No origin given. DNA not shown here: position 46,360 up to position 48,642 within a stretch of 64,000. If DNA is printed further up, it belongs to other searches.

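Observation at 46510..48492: GT2 glycosyltransferase fused to a Wzy/O-antigen-ligase-like polytopic domain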

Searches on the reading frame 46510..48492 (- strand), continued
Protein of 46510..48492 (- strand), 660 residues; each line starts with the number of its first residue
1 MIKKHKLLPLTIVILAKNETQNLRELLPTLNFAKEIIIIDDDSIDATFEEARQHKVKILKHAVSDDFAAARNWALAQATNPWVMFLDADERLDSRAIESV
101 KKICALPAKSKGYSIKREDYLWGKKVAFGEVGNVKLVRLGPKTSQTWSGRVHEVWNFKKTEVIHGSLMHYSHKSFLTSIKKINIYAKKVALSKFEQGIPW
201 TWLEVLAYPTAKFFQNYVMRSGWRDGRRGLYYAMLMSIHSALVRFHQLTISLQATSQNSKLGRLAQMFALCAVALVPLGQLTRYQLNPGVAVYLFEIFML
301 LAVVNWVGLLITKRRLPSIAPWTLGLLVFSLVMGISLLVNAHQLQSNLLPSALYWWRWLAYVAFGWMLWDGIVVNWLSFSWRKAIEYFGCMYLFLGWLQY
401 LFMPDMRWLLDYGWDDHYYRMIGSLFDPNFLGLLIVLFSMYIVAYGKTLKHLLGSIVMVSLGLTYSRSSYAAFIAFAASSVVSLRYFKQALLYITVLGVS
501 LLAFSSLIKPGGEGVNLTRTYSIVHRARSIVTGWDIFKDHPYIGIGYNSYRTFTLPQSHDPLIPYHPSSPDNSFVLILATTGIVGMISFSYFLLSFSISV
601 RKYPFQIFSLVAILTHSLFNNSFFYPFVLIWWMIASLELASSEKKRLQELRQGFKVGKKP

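Call 6: search_solved_structures(query=window:46510-48492:-, max_evalue=1, show_alignments=3)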
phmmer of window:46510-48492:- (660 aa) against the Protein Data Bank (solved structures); distinct sequences matched with E-value up to 1: 12.
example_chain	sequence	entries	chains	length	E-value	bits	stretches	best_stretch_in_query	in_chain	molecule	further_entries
22ao_A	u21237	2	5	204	4.1e-12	48.6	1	11-102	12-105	GmaR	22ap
7msp_A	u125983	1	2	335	0.00017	23.4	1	10-94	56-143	SPbeta prophage-derived glycosyltransferase SunS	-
7msn_A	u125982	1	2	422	0.00024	22.9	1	10-94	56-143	SPbeta prophage-derived glycosyltransferase SunS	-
7msk_A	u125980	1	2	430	0.0045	18.7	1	9-91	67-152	Glyco_trans_2-like domain-containing protein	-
5mlz_A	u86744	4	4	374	0.0073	18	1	9-92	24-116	Dolichol monophosphate mannose synthase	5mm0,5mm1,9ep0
5tze_C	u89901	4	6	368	0.097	14.3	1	31-98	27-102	Glycosyl transferase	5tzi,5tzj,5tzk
6p61_A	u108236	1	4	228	0.15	13.7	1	11-103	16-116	Glycosyltransferase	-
3l7i_A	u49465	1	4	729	0.2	13.3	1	36-98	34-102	Teichoic acid biosynthesis protein F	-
3l7m_A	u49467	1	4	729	0.2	13.3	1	36-98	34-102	Teichoic acid biosynthesis protein F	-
3l7j_A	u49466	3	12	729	0.2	13.3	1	36-98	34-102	Teichoic acid biosynthesis protein F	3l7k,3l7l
5tz8_A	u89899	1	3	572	0.2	13.2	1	31-98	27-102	Glycosyl transferase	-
2h0r_A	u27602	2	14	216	0.36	12.4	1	133-203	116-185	Nicotinamidase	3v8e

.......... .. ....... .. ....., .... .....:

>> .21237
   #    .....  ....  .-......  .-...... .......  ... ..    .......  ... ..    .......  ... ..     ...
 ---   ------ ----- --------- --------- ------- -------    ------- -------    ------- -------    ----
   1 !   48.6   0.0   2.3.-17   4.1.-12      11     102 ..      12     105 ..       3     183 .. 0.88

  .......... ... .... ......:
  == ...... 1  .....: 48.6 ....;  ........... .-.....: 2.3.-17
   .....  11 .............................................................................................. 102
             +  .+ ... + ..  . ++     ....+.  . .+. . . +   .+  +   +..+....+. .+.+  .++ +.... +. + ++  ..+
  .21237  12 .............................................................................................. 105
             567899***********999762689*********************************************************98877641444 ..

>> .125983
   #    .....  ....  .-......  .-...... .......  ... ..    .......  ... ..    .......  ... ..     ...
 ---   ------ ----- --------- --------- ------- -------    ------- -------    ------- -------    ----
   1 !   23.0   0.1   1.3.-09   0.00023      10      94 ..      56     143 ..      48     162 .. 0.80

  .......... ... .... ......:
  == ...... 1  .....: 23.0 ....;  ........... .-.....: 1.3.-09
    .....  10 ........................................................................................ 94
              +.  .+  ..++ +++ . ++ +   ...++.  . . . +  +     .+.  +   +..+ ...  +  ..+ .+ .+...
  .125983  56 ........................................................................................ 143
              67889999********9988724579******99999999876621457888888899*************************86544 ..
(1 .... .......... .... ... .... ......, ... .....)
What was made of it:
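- There is a weak PDB sequence hit to dolichol-phosphate mannose synthase (call 6).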

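Call 15: find_related_loci(query=A1, collection=genome_contigs, flank=10000)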
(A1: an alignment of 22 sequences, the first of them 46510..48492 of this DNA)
Query A1 (660 aa) in genome_contigs; peptide patterns used: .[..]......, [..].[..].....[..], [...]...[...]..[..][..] (x = any residue, [..] = any of these).
600 stretches matched a pattern (row limit reached: there are more); 522 encode a relative of the query (tblastn E <= 1e-3); the best 80 are kept; 80 distinct loci.
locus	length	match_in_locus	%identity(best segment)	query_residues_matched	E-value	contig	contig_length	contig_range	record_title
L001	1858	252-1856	62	4-539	0e+0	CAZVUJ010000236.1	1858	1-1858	MAG TPA_asm: uncultured Pseudomonadales bacterium isolate SRP192515_co2_107 genome assembly, contig: NODE_69282_length_1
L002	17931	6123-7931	42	10-628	5e-123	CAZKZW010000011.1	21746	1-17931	MAG TPA_asm: uncultured Pseudomonadales bacterium isolate SRP192927_co3_66 genome assembly, contig: NODE_4958_length_217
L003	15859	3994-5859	36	10-632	4e-108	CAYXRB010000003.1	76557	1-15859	MAG TPA_asm: uncultured Pseudomonadales bacterium isolate SRP239243_co2_211 genome assembly, contig: NODE_363_length_765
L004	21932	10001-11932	33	10-646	3e-85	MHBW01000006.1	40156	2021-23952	MAG: Candidatus Blackburnbacteria bacterium RIFCSPHIGHO2_01_FULL_43_15b rifcsphigho2_01_scaffold_1479, whole genome shot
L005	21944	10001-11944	33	2-645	5e-77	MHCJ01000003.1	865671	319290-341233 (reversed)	MAG: Candidatus Chisholmbacteria bacterium RIFCSPHIGHO2_01_FULL_52_32 rifcsphigho2_01_scaffold_32, whole genome shotgun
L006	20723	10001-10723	43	7-244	6e-53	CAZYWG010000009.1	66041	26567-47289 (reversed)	MAG TPA_asm: uncultured Gammaproteobacteria bacterium isolate SRP200132_co1_187 genome assembly, contig: NODE_604_length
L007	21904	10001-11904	38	10-638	9e-81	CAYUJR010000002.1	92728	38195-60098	MAG TPA_asm: uncultured Gammaproteobacteria bacterium isolate SRP090828_co2_75 genome assembly, contig: NODE_92_length_9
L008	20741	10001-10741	40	2-244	3e-51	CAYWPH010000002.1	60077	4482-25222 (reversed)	MAG TPA_asm: uncultured Gammaproteobacteria bacterium isolate SRP302447_co3_825 genome assembly, contig: NODE_1377_lengt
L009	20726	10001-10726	40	6-244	6e-50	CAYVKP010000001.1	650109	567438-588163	MAG TPA_asm: uncultured Gammaproteobacteria bacterium isolate SRP200132_co1_547 genome assembly, contig: NODE_2_length_6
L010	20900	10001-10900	32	10-306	9e-50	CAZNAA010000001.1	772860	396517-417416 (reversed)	MAG TPA_asm: uncultured Gammaproteobacteria bacterium isolate SRP192515_co1_126 genome assembly, contig: NODE_1_length_7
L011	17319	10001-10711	38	10-244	1e-48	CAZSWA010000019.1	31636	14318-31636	MAG TPA_asm: uncultured Gammaproteobacteria bacterium isolate SRP272529_co1_257 genome assembly, contig: NODE_2063_lengt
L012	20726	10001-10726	40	10-244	2e-48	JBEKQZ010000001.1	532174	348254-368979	MAG: Candidatus Levyibacteriota bacterium isolate SPRUCE 49 SPRUCE_49_1, whole genome shotgun sequence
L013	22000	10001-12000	40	10-646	9e-81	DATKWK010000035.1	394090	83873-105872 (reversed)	MAG TPA_asm: Candidatus Bathyarchaeia archaeon isolate SMAG_U14161 k141_3311682, whole genome shotgun sequence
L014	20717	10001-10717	38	10-244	8e-48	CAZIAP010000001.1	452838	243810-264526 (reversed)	MAG TPA_asm: uncultured Gammaproteobacteria bacterium isolate SRP144015_co1_80 genome assembly, contig: NODE_5_length_45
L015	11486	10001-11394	37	7-472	6e-58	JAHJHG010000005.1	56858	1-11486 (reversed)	MAG: Patescibacteria group bacterium isolate Modern_marine_planktonic.mb.16 Modern_marine_plan.mb.16_k141_608726, whole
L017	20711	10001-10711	38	10-244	4e-47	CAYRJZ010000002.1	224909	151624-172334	MAG TPA_asm: uncultured Gammaproteobacteria bacterium isolate SRP170004_co1_576 genome assembly, contig: NODE_54_length_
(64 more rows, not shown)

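Call 21: predict_structure(alignment_id=A1)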
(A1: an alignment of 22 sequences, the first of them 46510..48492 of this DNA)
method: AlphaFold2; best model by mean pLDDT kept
length: 660 residues; sequences in the alignment: 22
mean_pLDDT: 85.8   pTM: 0.82
mean pLDDT of the five models: 85.8, 85.5, 84.7, 83.3, 82.8
residues with pLDDT >= 90: 376; 70-90: 208; 50-70: 46; < 50: 30
segments of 3 or more residues with pLDDT < 50: 1-3, 510-518, 557-566, 658-660
pLDDT, mean of each block of 10 residues (from residue 1): 70 92 92 93 90 91 84 92 93 94 86 92 88 90 84 87 93 79 92 88 88 94 93 93 93 77 92 89 79 92 96 92 95 95 87 91 95 86 91 85 67 53 67 93 88 93 87 93 87 92 71 45 70 92 90 58 51 92 97 96 93 93 89 91 76 62
secondary structure, 60 per line:
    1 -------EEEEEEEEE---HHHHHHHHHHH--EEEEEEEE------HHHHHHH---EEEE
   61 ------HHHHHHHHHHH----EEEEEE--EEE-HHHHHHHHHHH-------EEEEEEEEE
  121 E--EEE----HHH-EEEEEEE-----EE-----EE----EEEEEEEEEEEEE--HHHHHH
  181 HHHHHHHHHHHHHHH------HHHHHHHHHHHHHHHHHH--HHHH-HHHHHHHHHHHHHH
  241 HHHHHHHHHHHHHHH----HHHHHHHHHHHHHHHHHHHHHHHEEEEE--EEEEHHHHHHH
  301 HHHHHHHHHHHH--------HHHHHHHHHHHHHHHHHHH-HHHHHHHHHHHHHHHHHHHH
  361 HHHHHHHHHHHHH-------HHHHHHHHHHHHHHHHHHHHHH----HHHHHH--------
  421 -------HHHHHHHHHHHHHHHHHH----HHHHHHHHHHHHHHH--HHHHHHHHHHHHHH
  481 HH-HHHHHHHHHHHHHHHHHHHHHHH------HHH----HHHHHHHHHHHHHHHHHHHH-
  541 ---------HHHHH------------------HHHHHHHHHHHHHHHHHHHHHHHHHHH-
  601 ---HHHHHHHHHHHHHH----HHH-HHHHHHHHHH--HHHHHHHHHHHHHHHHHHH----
elements in order: E8-16 H20-30 E33-40 H47-53 E57-60 H67-77 E82-87 E90-92 H94-104 E112-121 E124-126 E135-141 E160-172 H175-195 H202-219 H222-225 H227-255 H260-282 E283-287 E290-293 H294-312 H321-339 H341-373 H381-402 H407-412 H428-445 H450-464 H467-482 H484-506 H520-539 H550-554 H573-599 H604-617 H626-635 H638-656

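Call 24: fold_search(model_id=the predicted structure, library=pdb)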
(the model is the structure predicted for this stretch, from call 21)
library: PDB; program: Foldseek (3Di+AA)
matches with E <= 10: 1043; with E <= 0.001: 107
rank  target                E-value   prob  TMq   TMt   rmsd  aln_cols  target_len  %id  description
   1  7msp_B                3.6e-09  1.00  0.26  0.49  13.2       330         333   15  SunS glycosin S-glycosyltransferase (released 2022-04-13)
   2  7msp_A                5.2e-09  1.00  0.26  0.48  13.2       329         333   15  SunS glycosin S-glycosyltransferase (released 2022-04-13)
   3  7msn_A                7.1e-09  1.00  0.23  0.35  15.6       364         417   16  SunS glycosin S-glycosyltransferase (released 2022-04-13)
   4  7msk_A                1.8e-08  1.00  0.24  0.36  17.5       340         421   15  ThuS glycosin S-glycosyltransferase (released 2022-04-13)
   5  7msn_B                2.3e-08  1.00  0.23  0.35  15.4       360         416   16  SunS glycosin S-glycosyltransferase (released 2022-04-13)
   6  7msk_B                2.5e-08  1.00  0.25  0.38  19.5       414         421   14  ThuS glycosin S-glycosyltransferase (released 2022-04-13)
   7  8viw_A                3.9e-06  1.00  0.21  0.25   4.8       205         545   17  Cryo-EM structure of heparosan synthase 2 from Pasteurella multocida with polysaccharide in the GlcNAc-T active site (released 2024-07-24)
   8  9oml_B                3.2e-05  1.00  0.21  0.46  10.9       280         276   11  WrtF fucosyltransferase - acetylated trisaccharide acceptor (released 2025-10-29)
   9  9jn3_A                3.9e-05  1.00  0.22  0.45  10.1       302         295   12  Crystal structure of AvpGT in complex with Ara-A (released 2025-01-29)
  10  9omh_A                4.4e-05  1.00  0.21  0.46  10.7       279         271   10  WrtF fucosyltransferase - Apo (released 2025-10-29)
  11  9jn3_B                4.6e-05  1.00  0.22  0.44   9.9       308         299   13  Crystal structure of AvpGT in complex with Ara-A (released 2025-01-29)
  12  9omk_B                4.6e-05  1.00  0.20  0.47  11.2       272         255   11  WrtF fucosyltransferase - trisaccharide acceptor (released 2025-10-29)
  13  9jma_A                5.3e-05  1.00  0.23  0.44   9.9       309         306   13  Crystal structure of glycosyltransferase AvpGT (released 2025-01-29)
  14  9omj_A                5.3e-05  1.00  0.20  0.45  11.4       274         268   11  WrtF fucosyltransferase - GDP-beta-L-fucose (released 2025-10-29)
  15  2z86_B                5.5e-05  1.00  0.21  0.23   7.4       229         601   14  Crystal structure of chondroitin polymerase from Escherichia coli strain K4 (K4CP) complexed with UDP-GlcUA and UDP (released 2008-09-16)
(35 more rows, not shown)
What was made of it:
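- On Pfam PF00535 Glycos_transf_2 (GT-A fold, inverting GT2): Foldseek top hits are GT-A enzymes SunS/ThuS at 3.6e-9 (call 24).
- Closest known: WaaE. Same: It also aligns with GmaR and SunS (calls 6, 24).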
